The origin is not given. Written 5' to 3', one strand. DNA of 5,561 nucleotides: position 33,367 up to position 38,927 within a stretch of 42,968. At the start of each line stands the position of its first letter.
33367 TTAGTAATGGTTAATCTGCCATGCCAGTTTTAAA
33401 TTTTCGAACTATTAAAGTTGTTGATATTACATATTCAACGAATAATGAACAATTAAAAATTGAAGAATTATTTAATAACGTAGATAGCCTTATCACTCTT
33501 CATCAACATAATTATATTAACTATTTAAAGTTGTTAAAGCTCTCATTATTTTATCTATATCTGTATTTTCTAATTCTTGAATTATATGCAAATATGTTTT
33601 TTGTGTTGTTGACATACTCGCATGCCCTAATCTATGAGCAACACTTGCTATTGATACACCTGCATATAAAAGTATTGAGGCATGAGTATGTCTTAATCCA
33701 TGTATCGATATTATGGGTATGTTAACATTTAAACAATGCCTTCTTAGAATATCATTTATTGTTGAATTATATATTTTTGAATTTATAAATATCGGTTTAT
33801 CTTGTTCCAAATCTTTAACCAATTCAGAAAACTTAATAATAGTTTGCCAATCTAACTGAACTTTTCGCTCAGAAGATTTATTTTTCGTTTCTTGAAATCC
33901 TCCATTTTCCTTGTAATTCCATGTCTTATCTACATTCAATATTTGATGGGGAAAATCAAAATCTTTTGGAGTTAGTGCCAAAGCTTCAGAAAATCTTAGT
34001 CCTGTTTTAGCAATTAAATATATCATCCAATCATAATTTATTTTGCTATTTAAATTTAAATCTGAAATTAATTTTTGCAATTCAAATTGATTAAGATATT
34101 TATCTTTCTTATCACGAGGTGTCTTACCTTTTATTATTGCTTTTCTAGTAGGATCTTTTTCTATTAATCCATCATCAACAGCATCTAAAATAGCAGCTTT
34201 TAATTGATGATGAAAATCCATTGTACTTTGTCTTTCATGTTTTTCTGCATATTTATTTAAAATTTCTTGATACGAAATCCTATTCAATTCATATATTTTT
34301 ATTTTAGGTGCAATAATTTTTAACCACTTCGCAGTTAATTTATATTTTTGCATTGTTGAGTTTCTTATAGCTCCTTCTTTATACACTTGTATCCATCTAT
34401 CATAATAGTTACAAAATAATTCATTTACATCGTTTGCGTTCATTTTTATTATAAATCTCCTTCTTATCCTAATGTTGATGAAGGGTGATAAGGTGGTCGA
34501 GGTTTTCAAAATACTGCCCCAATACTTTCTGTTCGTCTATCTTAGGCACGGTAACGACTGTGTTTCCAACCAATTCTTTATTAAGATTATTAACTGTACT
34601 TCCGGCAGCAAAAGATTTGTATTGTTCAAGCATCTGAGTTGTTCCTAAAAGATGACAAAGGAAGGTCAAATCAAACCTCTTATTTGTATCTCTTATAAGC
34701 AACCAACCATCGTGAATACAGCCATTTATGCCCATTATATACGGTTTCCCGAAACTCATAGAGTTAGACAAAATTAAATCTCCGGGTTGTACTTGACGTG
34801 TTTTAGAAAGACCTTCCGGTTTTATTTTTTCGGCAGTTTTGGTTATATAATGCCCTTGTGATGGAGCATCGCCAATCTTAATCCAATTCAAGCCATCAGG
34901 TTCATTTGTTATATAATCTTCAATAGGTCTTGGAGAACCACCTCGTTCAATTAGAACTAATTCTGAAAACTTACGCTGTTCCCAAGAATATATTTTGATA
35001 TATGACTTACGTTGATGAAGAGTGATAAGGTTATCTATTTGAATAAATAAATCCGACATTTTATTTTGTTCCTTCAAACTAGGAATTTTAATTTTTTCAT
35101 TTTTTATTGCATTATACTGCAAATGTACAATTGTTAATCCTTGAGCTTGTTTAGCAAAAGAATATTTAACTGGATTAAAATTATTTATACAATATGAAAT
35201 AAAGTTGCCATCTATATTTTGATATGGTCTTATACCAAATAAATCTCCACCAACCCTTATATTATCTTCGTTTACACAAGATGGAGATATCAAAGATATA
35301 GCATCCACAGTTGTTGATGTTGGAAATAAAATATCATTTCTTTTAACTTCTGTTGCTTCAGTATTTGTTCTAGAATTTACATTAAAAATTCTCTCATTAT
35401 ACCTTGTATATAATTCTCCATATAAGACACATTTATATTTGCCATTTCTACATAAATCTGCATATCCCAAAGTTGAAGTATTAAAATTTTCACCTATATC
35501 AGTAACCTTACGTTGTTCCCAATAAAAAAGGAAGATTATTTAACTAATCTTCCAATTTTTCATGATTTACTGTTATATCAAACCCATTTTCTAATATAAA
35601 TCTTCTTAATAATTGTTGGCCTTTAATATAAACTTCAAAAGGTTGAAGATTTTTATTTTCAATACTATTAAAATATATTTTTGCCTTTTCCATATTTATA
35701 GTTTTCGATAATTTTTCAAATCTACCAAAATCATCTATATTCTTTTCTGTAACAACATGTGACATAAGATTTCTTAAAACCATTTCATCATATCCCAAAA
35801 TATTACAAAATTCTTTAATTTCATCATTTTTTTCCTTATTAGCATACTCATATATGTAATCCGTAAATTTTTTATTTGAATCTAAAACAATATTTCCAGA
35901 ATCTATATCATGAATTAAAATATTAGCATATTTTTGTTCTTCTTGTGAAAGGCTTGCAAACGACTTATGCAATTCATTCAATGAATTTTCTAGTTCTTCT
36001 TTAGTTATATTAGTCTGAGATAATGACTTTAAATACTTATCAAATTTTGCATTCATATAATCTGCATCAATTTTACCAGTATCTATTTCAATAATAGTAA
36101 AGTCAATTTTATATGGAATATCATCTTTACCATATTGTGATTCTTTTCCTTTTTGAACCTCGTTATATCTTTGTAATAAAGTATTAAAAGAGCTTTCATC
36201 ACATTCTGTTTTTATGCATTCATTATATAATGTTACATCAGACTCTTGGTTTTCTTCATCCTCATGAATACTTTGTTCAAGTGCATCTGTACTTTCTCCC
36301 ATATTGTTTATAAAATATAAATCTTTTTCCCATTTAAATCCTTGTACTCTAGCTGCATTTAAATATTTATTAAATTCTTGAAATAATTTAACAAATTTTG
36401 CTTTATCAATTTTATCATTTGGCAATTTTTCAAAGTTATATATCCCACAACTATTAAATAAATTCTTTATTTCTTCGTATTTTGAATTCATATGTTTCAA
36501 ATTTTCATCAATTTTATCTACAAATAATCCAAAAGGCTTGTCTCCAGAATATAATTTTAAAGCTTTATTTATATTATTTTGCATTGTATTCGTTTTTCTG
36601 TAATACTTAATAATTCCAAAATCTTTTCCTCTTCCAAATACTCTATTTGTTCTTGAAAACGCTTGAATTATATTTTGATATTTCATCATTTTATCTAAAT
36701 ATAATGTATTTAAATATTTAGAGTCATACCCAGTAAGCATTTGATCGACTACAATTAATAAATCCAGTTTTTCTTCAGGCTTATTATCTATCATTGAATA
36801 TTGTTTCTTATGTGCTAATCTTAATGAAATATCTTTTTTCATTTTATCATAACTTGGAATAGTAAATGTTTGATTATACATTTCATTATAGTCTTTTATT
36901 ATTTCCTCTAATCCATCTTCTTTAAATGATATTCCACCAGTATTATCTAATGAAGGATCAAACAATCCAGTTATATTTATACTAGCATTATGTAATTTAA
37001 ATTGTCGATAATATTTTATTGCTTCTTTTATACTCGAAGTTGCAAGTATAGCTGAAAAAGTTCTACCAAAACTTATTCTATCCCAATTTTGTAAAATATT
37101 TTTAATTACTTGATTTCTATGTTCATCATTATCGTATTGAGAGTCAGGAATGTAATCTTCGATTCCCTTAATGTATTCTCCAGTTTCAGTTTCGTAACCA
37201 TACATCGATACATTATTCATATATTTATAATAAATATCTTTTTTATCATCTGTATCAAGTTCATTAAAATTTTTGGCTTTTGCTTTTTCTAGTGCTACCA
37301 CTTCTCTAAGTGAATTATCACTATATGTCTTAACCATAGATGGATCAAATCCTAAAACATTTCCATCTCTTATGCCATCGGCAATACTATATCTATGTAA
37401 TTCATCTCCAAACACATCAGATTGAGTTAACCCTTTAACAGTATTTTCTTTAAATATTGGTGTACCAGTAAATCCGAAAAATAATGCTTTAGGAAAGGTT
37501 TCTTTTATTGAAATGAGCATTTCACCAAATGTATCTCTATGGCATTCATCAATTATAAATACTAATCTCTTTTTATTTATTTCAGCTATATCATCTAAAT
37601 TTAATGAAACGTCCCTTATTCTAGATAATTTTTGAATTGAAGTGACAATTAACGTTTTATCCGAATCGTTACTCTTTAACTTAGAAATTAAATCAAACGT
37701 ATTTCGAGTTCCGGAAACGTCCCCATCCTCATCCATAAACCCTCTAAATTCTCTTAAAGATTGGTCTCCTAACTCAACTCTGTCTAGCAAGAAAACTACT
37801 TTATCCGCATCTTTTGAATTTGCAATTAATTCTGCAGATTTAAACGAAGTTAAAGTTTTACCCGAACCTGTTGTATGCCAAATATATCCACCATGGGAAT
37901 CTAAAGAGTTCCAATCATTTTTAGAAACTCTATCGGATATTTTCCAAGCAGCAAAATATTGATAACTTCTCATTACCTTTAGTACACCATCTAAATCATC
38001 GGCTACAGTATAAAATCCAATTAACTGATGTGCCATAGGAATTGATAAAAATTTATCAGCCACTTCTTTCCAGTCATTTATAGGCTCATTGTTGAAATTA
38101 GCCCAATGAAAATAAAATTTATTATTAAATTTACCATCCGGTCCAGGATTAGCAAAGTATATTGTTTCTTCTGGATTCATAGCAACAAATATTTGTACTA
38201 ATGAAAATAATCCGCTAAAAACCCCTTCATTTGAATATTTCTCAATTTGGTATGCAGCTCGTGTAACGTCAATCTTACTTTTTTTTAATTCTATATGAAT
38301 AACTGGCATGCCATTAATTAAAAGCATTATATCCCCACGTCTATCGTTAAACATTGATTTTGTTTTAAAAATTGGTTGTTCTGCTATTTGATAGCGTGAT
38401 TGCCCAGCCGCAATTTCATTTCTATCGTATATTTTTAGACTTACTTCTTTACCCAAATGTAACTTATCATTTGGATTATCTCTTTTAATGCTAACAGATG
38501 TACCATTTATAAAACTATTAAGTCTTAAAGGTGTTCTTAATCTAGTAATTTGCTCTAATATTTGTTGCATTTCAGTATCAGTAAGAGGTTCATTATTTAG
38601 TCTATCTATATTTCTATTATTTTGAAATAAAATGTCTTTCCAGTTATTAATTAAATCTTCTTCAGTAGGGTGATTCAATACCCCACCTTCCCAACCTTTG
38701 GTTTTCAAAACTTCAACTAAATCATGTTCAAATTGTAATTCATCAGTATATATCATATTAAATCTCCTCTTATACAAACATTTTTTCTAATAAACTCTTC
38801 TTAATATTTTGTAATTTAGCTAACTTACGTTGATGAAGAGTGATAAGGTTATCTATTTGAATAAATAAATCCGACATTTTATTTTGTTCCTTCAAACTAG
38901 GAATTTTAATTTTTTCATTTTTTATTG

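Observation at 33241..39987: Type I R-M locus with recombinase and spare TRD cassettes arranged mostly in direct, not inverted, orientation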

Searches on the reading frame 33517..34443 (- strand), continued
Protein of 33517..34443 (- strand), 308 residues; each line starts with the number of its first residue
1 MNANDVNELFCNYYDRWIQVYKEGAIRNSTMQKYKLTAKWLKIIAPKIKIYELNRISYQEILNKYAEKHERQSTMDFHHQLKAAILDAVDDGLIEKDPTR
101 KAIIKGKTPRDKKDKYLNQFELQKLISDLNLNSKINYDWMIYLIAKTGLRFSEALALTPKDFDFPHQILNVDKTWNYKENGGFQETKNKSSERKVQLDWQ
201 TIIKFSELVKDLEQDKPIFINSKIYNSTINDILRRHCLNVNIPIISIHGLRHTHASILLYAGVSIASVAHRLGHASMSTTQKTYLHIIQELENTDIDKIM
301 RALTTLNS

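Call 68: find_encoding_contigs(protein=P0013, flank=10000, max_places=10)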
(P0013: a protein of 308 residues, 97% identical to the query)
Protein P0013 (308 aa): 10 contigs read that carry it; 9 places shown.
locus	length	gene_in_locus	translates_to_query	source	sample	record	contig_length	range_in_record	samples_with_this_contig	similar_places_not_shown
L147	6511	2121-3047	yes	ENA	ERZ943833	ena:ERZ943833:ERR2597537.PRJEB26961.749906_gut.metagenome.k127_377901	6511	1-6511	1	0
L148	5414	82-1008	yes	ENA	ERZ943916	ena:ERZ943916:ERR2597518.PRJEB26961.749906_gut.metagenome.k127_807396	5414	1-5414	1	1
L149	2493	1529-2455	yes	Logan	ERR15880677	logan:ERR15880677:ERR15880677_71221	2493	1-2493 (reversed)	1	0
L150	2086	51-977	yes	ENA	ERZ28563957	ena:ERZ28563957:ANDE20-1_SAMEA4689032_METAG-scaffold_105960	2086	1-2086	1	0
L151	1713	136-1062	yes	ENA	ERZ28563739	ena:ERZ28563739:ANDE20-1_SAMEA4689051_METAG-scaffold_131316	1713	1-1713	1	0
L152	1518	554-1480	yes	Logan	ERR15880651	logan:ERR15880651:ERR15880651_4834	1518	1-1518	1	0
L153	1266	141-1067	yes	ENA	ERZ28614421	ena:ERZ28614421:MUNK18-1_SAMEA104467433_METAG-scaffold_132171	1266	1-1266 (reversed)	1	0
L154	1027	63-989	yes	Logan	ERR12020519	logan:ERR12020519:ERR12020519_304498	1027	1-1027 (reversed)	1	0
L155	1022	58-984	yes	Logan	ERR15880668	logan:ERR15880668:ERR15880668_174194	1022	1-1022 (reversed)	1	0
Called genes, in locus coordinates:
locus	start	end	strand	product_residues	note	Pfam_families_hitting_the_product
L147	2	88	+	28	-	?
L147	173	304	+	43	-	-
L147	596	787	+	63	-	-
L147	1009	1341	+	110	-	-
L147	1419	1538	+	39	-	-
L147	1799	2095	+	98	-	PF01420:Methylase_S (weak)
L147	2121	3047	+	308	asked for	PF00589:Phage_integrase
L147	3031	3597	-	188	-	PF01420:Methylase_S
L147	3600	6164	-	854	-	PF12161:HsdM_N, PF02384:N6_Mtase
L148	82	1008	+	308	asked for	PF00589:Phage_integrase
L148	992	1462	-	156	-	PF01420:Methylase_S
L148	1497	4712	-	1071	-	PF04313:HSDR_N, PF00270:DEAD (weak), PF04851:ResIII, PF18766:SWI2_SNF2, PF22679:T1R_D3-like, PF12008:EcoR124_C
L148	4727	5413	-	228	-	?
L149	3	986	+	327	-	?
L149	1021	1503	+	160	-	PF01420:Methylase_S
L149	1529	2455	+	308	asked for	PF00589:Phage_integrase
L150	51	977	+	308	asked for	PF00589:Phage_integrase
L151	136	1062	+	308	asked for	PF00589:Phage_integrase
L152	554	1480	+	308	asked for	PF00589:Phage_integrase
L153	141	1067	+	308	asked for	PF00589:Phage_integrase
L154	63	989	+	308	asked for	PF00589:Phage_integrase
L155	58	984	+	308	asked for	PF00589:Phage_integrase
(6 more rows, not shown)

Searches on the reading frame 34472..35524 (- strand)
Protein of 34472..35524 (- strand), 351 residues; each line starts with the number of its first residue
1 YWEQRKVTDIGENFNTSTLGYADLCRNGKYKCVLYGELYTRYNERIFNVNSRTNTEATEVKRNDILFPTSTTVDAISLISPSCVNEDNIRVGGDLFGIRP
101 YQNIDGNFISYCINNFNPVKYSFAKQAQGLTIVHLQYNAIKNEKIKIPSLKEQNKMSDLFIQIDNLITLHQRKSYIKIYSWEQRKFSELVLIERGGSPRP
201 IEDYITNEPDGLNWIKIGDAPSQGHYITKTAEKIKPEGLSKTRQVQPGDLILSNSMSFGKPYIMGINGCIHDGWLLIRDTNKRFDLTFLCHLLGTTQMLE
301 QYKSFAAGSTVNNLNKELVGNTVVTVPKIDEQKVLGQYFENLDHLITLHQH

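Call 7: search_protein_families(library=pfam, proteins=[window:34472-35524:-], max_evalue=0.01)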
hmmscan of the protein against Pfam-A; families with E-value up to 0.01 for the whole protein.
window:34472-35524:- (351 aa): 1 family
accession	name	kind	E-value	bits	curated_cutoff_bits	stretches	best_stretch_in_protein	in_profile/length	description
PF01420.25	Methylase_S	-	3.1e-19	70.2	22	2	2-173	4-162/168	Type I restriction modification DNA specificity domain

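Call 49: find_homologous_proteins(query=window:34472-35524:-, max_evalue=1e-30)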
Query window:34472-35524:- (351 aa): 6715 proteins with E <= 1e-30 among 8000 candidates; the best 120 are listed.
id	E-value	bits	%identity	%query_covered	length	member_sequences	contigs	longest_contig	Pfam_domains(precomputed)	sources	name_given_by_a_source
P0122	2.3e-225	765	100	95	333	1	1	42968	PF01420.26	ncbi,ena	-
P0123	4.5e-196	669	65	64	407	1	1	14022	PF01420.26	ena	-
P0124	1.8e-195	667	65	64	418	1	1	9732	PF01420.26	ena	-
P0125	2.4e-191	653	49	100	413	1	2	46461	PF01420.26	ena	-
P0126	4.7e-191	653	63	64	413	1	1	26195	PF01420.26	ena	-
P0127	7.3e-191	652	70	64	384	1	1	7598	PF01420.26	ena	-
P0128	9.7e-191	652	49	100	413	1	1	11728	PF01420.26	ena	-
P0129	1.3e-190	651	54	84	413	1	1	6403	PF01420.26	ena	-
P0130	2.4e-186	637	65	64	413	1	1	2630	PF01420.26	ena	-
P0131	3.2e-186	637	65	64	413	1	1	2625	PF01420.26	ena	-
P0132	3.3e-185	633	58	84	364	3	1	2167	PF01420.26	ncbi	-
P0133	4.9e-185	633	64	64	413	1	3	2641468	PF01420.26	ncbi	-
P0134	7.7e-179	612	65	65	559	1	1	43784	PF01420.26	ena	-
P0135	1.0e-177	609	46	100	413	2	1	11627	PF01420.26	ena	-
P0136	4.2e-176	603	65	65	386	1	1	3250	PF01420.26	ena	-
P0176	7.9e-128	445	99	49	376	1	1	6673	PF01420.26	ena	-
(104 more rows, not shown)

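Call 51: find_encoding_contigs(protein=P0176, flank=10000, max_places=6)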
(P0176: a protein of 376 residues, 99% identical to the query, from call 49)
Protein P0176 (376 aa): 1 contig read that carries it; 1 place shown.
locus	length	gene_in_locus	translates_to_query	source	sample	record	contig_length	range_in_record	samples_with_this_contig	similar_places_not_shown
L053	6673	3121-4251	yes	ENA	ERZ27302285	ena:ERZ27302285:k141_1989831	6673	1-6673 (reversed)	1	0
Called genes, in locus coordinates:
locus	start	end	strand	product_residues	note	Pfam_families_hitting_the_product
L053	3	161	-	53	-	?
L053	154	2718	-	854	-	PF12161:HsdM_N, PF02384:N6_Mtase, PF07669:Eco57I (weak)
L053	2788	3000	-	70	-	PF13443:HTH_26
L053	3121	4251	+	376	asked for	PF01420:Methylase_S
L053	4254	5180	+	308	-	PF00589:Phage_integrase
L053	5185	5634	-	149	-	PF01420:Methylase_S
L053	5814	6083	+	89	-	PF13443:HTH_26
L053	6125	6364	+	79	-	PF24723:DUF7675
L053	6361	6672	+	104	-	?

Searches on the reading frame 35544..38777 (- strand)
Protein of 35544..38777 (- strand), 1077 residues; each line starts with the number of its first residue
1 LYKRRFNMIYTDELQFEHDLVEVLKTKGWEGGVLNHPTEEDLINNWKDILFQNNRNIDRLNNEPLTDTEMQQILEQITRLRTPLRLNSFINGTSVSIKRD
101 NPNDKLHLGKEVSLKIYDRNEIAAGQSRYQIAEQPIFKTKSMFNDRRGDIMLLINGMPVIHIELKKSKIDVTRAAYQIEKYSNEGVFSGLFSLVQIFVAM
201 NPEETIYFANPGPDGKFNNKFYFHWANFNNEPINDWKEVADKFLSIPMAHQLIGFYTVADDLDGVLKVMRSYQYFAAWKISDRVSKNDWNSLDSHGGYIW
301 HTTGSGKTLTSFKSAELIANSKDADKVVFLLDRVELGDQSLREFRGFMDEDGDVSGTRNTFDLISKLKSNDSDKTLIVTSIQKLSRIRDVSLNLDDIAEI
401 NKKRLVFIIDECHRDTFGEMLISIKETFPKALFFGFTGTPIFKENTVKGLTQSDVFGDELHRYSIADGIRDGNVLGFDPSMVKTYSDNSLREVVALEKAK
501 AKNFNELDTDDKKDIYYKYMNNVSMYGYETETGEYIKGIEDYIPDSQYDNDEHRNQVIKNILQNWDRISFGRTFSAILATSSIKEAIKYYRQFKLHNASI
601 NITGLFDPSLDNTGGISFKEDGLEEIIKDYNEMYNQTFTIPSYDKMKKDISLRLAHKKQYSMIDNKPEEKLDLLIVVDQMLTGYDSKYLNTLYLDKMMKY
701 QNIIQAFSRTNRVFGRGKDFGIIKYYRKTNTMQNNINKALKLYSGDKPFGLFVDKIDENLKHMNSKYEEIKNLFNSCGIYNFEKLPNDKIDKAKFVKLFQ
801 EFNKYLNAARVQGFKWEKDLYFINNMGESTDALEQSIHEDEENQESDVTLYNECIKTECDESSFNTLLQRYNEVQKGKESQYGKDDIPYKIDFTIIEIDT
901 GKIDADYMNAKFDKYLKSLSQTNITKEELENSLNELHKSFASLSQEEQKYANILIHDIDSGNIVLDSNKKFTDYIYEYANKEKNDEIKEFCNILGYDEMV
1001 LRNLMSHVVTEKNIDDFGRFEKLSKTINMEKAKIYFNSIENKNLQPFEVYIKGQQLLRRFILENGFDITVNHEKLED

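Call 7: search_protein_families(library=pfam, proteins=[window:35544-38777:-], max_evalue=0.01)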
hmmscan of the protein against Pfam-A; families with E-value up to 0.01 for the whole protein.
window:35544-38777:- (1077 aa): 7 families
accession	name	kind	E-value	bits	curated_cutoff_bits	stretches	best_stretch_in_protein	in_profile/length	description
PF18766.7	SWI2_SNF2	-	6.5e-49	167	26.7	1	272-477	1-188/221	SWI2/SNF2 ATPase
PF22679.2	T1R_D3-like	-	1.1e-45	156.3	27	1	573-728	2-158/158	Type I restriction enzyme subunit R domain 3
PF12008.13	EcoR124_C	-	4.4e-30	105.6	23.1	1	751-1060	1-260/260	Type I restriction and modification enzyme - subunit R C terminal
PF04851.21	ResIII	-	3.4e-29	102.3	22.5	1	268-441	3-163/164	Type III restriction enzyme, res subunit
PF04313.20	HSDR_N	-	2e-17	64.1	25.1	1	54-214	51-196/198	Type I restriction enzyme R protein N terminus (HSDR_N)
PF00270.35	DEAD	-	2.6e-05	24.5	26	1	302-441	22-161/167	DEAD/DEAH box helicase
PF20755.2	DUF6834_C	-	0.0025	18.5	27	1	1008-1060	74-127/129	Domain of unknown function (DUF6834), C-terminal domain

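Call 63: find_encoding_contigs(protein=window:35547-38756:-, flank=10000, max_places=10)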
Protein window:35547-38756:- (1070 aa): 3 contigs read that carry it; 3 places shown.
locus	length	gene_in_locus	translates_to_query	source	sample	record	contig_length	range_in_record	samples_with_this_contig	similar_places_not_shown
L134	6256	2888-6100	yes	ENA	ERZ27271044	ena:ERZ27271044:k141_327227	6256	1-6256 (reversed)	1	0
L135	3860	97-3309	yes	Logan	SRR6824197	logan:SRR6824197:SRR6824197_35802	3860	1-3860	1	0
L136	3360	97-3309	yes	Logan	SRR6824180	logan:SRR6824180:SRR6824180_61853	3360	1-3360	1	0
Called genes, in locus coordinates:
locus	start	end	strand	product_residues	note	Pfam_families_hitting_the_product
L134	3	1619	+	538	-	?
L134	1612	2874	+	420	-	PF01420:Methylase_S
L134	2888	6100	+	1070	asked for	PF04313:HSDR_N, PF04851:ResIII, PF18766:SWI2_SNF2, PF22679:T1R_D3-like, PF12008:EcoR124_C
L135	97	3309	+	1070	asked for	PF04313:HSDR_N, PF04851:ResIII, PF18766:SWI2_SNF2, PF22679:T1R_D3-like, PF12008:EcoR124_C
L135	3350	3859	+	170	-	?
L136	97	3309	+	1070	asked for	PF04313:HSDR_N, PF04851:ResIII, PF18766:SWI2_SNF2, PF22679:T1R_D3-like, PF12008:EcoR124_C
